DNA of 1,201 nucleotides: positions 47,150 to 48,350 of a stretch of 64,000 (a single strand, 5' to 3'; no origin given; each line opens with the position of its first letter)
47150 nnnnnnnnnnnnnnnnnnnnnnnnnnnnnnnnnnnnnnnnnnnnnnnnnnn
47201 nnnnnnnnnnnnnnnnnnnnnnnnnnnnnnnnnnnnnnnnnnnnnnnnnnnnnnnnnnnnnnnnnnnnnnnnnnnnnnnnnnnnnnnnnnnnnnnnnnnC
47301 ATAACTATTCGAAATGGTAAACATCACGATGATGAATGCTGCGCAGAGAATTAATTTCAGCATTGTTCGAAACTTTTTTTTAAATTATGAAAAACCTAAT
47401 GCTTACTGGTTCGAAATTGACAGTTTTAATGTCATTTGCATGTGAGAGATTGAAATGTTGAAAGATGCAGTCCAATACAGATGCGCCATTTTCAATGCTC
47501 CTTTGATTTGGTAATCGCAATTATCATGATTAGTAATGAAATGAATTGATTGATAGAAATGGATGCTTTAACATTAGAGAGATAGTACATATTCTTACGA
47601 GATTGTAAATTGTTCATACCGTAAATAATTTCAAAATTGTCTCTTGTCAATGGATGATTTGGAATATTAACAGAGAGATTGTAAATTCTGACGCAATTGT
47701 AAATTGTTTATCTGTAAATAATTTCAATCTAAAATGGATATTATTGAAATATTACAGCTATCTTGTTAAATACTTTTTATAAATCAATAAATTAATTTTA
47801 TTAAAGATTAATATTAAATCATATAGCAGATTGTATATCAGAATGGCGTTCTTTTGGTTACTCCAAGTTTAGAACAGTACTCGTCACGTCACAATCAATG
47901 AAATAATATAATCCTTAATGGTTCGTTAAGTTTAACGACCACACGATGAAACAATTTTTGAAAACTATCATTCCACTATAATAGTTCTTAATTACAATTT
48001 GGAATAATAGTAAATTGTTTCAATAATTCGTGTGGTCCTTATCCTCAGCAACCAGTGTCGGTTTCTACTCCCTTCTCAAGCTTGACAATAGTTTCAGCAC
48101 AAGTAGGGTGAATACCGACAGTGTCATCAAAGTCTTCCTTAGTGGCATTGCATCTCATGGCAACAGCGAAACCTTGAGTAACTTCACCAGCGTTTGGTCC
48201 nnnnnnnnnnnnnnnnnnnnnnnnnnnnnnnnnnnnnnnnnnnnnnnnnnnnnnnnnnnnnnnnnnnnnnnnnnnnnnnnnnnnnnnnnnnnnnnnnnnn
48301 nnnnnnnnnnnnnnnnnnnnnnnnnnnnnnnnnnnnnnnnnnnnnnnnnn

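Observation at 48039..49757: Selenocysteine-containing animal-type thioredoxin reductase (C-terminal Gly-Cys-Sec-Gly read through an in-frame TGA)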

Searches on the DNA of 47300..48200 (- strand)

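Call 4: search_rna_families(source=window, start=47300, end=48200, threshold=evalue, max_evalue=10, show_alignments=5)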
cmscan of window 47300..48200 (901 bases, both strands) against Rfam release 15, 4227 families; matches with E-value up to 10: 3.
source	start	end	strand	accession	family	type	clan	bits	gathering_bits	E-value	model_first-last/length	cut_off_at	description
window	47677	47729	+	RF01827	SAR11_0636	Gene; sRNA;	-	21.2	67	1.4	1-90/90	no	SAR11_0636 sRNA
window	47899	47986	+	RF01844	SmY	Gene; snRNA; splicing;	-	14.9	39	1.6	1-80/80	no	SmY spliceosomal RNA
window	47303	47434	+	RF00002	5_8S_rRNA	Gene; rRNA;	CL00112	11.3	42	2.6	1-154/154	no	5.8S ribosomal RNA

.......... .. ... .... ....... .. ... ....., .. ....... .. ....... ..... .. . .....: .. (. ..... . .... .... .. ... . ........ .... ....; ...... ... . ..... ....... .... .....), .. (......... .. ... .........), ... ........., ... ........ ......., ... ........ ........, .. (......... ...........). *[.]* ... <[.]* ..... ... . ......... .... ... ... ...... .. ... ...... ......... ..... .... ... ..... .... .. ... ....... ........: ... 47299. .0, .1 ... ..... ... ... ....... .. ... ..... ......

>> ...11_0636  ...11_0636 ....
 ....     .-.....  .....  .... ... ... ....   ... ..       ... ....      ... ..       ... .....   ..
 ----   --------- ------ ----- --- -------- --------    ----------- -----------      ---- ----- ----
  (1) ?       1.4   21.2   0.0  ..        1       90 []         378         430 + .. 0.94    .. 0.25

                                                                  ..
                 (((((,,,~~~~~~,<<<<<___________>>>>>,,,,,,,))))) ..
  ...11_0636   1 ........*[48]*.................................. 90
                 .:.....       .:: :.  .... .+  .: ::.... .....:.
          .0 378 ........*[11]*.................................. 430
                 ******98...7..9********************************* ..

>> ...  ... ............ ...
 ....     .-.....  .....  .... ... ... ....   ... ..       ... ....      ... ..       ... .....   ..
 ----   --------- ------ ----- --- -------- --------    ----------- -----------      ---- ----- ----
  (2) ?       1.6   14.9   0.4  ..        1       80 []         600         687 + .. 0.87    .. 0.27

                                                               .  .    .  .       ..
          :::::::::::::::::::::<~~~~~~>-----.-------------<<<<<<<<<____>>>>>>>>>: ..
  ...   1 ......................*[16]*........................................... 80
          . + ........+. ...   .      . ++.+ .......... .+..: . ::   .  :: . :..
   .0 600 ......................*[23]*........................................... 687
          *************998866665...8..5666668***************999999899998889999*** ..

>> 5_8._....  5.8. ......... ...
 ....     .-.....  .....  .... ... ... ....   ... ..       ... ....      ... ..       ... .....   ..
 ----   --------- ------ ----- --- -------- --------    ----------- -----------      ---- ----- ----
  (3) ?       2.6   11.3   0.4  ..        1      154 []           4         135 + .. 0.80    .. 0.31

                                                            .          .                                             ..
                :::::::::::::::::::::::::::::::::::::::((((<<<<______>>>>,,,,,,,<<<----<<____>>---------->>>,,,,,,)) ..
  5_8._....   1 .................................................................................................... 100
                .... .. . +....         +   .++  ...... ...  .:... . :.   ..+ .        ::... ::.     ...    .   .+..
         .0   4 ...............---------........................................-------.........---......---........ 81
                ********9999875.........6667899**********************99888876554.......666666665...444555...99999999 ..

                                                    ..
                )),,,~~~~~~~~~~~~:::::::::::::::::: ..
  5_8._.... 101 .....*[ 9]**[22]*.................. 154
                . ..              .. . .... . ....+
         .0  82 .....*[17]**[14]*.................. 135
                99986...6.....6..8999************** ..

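Call 43: build_rna_model(alignment_id=A1, structure=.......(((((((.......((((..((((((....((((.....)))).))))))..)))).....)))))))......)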
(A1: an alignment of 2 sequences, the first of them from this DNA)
Model R1 built from alignment A1 (2 sequences, 81 columns); structure: as given.
model positions 81; base pairs 21; branch points 0; effective number of sequences 1.42; information 0.699 bits per position. Calibrated on 0.2 Mb of random sequence (short: E-values are rough).
structure used (alignment columns):
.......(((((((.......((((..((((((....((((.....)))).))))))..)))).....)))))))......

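Call 44: search_with_rna_model(model_id=R1, sources=[window, L001, L002, L003, L004, L008, L009, L011, L012, L013, L014, L015, L016, L017, L018, L019, L020, L021, L022, L023, L024, L025, L026, L027, L028, L029, L031, L032, L033, L035], max_evalue=10, show_alignments=6)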
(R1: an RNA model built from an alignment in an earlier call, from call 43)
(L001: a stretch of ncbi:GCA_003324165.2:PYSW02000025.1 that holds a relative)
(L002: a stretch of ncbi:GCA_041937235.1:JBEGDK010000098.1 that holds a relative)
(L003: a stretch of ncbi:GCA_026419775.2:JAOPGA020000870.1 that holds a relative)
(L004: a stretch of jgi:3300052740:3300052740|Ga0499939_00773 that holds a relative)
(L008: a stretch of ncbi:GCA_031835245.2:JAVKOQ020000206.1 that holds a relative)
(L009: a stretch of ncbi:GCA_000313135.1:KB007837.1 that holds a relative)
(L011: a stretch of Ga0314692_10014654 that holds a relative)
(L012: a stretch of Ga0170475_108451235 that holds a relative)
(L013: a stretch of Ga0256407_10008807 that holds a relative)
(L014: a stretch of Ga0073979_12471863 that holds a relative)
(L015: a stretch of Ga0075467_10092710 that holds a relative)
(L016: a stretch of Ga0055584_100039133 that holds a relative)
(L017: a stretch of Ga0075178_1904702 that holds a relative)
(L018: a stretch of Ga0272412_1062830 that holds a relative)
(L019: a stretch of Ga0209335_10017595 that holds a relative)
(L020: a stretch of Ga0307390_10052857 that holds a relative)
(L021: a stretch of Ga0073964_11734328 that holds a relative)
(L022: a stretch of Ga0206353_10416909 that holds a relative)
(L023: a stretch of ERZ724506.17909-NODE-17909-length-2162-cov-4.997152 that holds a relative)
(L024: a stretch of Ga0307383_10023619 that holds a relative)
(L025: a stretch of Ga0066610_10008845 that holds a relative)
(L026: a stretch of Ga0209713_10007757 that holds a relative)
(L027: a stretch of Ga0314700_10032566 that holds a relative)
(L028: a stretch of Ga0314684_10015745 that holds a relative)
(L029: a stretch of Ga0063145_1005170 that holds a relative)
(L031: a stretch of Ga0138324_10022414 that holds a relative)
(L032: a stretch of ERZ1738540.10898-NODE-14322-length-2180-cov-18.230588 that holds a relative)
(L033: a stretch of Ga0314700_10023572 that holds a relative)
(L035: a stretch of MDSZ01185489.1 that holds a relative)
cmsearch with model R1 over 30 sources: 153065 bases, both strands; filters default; matches with E-value up to 10: 2.
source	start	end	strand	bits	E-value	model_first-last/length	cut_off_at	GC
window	47823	47903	-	104.8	2.7e-26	1-81/81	no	0.37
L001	4326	4406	+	100.4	4.6e-25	1-81/81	no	0.43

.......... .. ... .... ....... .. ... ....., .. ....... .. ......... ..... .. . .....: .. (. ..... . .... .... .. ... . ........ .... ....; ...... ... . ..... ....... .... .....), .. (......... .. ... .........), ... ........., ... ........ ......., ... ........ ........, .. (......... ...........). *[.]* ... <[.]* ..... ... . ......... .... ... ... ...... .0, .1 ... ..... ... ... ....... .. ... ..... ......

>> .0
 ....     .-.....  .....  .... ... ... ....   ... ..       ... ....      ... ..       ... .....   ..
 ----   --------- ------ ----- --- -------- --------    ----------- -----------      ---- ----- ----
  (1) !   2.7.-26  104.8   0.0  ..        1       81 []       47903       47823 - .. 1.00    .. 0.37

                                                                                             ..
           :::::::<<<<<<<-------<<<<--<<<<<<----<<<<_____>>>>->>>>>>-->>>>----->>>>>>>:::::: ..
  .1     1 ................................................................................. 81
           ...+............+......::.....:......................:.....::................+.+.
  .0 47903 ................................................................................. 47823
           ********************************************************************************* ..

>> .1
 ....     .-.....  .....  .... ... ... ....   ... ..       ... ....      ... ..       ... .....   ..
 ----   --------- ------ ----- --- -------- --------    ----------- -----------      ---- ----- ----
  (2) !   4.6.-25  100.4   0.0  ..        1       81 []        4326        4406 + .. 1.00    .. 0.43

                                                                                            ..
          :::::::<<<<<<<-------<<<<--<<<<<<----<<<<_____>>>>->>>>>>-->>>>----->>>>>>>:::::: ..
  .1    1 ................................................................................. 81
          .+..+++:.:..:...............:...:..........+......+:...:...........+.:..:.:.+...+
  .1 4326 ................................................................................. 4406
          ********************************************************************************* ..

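Call 62: search_rna_families(source=window, start=47815, end=47910, threshold=evalue, max_evalue=10, show_alignments=3)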
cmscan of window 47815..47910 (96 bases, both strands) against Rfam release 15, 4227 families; matches with E-value up to 10: 3.
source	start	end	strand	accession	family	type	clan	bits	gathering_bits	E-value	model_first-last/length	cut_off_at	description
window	47815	47860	+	RF00143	mir-6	Gene; miRNA;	CL00083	16.7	58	0.7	28-74/74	5'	mir-6 microRNA precursor family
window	47838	47866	-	RF00151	SNORD58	Gene; snRNA; snoRNA; CD-box;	CL00064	10.9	42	8.7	29-60/65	no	Small nucleolar RNA SNORD58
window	47815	47861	-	RF02392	sau-53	Gene; sRNA;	-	9.5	100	7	33-79/192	3'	Staphylococcus sRNA sau-53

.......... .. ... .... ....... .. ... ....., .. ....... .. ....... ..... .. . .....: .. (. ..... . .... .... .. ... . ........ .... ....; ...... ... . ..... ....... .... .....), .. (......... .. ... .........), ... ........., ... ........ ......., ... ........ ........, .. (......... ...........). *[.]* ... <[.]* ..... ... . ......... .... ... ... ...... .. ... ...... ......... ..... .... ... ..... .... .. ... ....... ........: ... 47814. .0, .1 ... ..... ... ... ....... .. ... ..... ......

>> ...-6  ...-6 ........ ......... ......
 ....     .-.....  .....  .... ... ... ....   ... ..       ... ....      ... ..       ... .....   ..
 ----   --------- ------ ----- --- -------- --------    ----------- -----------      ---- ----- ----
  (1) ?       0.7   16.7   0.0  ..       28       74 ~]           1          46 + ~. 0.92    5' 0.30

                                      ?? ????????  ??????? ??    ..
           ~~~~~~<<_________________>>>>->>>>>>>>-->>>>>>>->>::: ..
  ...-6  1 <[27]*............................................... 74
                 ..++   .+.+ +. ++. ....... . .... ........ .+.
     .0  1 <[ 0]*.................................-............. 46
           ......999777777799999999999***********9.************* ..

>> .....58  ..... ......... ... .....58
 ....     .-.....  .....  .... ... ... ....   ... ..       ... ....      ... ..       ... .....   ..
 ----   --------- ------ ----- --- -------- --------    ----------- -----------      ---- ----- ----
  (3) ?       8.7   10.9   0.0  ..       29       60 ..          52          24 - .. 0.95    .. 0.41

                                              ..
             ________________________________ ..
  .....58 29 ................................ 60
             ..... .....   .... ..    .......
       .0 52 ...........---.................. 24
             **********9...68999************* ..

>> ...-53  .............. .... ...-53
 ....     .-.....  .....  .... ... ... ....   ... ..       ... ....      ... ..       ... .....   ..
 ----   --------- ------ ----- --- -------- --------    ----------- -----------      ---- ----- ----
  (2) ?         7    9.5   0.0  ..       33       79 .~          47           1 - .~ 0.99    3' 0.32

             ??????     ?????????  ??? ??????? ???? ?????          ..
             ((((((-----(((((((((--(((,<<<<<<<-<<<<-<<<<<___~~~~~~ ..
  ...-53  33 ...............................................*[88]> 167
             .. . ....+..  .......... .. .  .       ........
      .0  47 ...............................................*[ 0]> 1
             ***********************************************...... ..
